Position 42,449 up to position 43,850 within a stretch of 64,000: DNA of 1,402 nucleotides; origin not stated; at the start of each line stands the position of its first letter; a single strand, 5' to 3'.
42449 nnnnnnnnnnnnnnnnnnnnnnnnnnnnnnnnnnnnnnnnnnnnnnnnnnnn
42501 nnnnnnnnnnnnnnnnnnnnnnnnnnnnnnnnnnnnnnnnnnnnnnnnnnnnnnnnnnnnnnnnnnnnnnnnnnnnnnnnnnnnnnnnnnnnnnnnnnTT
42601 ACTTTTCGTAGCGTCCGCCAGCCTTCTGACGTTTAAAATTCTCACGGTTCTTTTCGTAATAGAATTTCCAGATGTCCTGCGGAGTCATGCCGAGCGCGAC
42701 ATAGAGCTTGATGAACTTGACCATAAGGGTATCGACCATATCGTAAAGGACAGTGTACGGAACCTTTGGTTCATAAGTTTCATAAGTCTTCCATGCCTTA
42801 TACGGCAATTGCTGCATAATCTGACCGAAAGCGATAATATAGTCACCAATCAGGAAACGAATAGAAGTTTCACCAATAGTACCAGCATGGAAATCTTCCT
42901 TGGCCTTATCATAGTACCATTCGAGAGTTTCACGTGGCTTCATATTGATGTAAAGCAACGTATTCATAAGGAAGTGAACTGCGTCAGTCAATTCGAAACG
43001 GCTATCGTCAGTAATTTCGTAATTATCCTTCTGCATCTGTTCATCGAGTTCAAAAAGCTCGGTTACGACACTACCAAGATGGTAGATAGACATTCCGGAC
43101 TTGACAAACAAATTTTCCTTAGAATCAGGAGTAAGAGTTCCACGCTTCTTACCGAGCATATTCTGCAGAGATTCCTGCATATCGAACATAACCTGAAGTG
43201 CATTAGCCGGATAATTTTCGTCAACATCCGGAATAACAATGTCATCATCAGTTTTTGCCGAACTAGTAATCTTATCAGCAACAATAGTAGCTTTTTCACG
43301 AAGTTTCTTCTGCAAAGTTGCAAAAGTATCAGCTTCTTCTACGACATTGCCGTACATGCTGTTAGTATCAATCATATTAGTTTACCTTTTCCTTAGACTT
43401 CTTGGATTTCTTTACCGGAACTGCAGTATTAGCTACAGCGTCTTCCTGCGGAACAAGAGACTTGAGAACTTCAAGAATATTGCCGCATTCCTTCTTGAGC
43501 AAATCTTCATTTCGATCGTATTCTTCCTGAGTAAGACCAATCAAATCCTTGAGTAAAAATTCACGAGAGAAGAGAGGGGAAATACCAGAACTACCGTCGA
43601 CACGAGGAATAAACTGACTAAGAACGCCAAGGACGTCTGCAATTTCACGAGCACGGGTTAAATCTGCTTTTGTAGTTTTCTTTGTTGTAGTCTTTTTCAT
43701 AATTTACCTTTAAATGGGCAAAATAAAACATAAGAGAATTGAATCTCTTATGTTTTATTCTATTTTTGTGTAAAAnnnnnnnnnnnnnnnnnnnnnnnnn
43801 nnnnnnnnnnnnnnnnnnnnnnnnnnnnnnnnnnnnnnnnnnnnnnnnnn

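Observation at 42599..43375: gp56-like dCTPase in the replication module implies a non-canonical cytosine in the genome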

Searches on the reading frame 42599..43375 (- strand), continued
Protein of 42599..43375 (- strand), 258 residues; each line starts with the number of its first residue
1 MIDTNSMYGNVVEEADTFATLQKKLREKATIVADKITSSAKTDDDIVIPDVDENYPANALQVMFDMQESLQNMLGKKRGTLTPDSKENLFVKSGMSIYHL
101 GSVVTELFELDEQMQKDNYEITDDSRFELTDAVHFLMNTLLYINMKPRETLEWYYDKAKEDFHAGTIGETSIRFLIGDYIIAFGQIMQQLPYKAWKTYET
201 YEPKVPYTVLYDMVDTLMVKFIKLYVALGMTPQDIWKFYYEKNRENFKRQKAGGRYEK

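Call 81: fold_search(model_id=the predicted structure, library=viral)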
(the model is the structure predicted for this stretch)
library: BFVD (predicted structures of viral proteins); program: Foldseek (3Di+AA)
matches with E <= 10: 149; with E <= 0.001: 2
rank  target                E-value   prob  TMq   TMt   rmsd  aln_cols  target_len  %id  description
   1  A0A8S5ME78            2.7e-06  1.00  0.57  0.66   5.3       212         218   23  dUTPase [Siphoviridae sp. ctYh54]
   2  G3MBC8                7.8e-04  1.00  0.57  0.55   5.2       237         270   20  Gp58 [Bacillus phage G]
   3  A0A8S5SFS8            8.1e-03  1.00  0.42  0.55  19.0       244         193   16  dUTPase [Siphoviridae sp. ctxvK3]
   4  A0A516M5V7            9.9e-03  1.00  0.42  0.59   5.0       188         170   18  (no name in the UniProt tables at hand)
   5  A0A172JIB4            1.6e-02  1.00  0.47  0.40   6.7       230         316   11  Uncharacterized protein [Bacillus phage AR9]
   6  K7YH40                1.7e-02  1.00  0.40  0.52   6.6       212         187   16  Uncharacterized protein [Serratia phage phiMAM1]
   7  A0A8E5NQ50            2.1e-02  1.00  0.50  0.51   3.9       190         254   13  (no name in the UniProt tables at hand)
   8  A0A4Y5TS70            3.0e-02  0.99  0.41  0.48   6.2       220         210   12  (no name in the UniProt tables at hand)
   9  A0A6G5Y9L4            7.4e-02  0.99  0.37  0.41  12.2       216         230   12  (no name in the UniProt tables at hand)
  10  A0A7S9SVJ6            8.9e-02  0.99  0.42  0.49   7.9       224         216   15  (no name in the UniProt tables at hand)
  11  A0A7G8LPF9            8.9e-02  0.98  0.37  0.52   6.0       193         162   13  (no name in the UniProt tables at hand)
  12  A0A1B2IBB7            1.1e-01  0.99  0.40  0.45   6.5       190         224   14  (no name in the UniProt tables at hand)
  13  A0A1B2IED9            1.2e-01  1.00  0.48  0.62   4.5       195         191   10  Uncharacterized protein [Erwinia phage vB_EamM_Kwan]
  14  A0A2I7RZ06            1.3e-01  0.99  0.42  0.54   8.4       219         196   14  (no name in the UniProt tables at hand)
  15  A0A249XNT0            1.7e-01  0.98  0.41  0.58   5.7       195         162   12  Nucleotide pyrophosphohydrolase [Brevibacterium phage LuckyBarnes]
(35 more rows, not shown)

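Call 85: find_encoding_contigs(protein=P0007, flank=10000, max_places=2)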
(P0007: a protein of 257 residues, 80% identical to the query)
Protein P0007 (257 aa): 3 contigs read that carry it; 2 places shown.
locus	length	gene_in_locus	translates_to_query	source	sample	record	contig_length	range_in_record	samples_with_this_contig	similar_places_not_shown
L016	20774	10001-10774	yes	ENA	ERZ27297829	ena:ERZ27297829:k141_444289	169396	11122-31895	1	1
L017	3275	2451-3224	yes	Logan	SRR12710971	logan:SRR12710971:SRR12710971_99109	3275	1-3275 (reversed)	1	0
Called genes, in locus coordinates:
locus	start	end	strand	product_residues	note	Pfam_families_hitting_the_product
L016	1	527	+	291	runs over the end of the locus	PF01368:DHH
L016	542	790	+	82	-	-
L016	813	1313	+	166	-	-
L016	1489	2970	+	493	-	PF21241:UvsW_N, PF04851:ResIII, PF18766:SWI2_SNF2, PF00270:DEAD, PF13245:AAA_19 (weak), PF00271:Helicase_C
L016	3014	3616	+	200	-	-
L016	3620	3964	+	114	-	-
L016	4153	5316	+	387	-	PF00154:RecA_N, PF21134:T4_UVSX_C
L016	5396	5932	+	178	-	PF13521:AAA_28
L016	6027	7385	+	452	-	PF03796:DnaB_C, PF06745:ATPase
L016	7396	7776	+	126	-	-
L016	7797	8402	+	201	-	-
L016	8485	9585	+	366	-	PF08804:gp32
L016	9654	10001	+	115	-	-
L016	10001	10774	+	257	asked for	PF08761:dUTPase_2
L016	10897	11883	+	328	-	PF24308:DUF7487 (weak)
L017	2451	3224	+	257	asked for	PF08761:dUTPase_2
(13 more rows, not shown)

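Call 88: search_protein_families(library=pfam, proteins=[P0043, P0018], max_evalue=0.01)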
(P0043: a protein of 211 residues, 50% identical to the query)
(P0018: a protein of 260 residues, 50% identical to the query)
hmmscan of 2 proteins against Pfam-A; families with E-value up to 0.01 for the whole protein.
P0043 (211 aa): 1 family
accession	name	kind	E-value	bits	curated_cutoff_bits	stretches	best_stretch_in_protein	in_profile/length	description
PF08761.16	dUTPase_2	-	1.4e-12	48.7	22.9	1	11-206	3-161/162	dUTPase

P0018 (260 aa): 1 family
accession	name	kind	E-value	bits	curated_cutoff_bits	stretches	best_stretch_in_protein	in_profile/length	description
PF08761.16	dUTPase_2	-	4e-07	30.9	22.9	1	64-254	2-160/162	dUTPase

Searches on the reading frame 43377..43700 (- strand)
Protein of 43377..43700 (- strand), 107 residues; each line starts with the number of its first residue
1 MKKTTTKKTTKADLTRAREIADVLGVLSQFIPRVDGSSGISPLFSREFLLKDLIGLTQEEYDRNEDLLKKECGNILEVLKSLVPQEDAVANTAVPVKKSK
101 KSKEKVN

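Call 19: search_protein_families(library=phrogs, proteins=[window:43377-43700:-], max_evalue=0.001)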
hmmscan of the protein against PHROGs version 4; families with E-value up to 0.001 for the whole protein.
window:43377-43700:- (107 aa): 0 families

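Call 87: search_protein_families(library=pfam, proteins=[window:43377-43700:-], max_evalue=0.01)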
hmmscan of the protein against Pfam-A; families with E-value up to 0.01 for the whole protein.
window:43377-43700:- (107 aa): 0 families
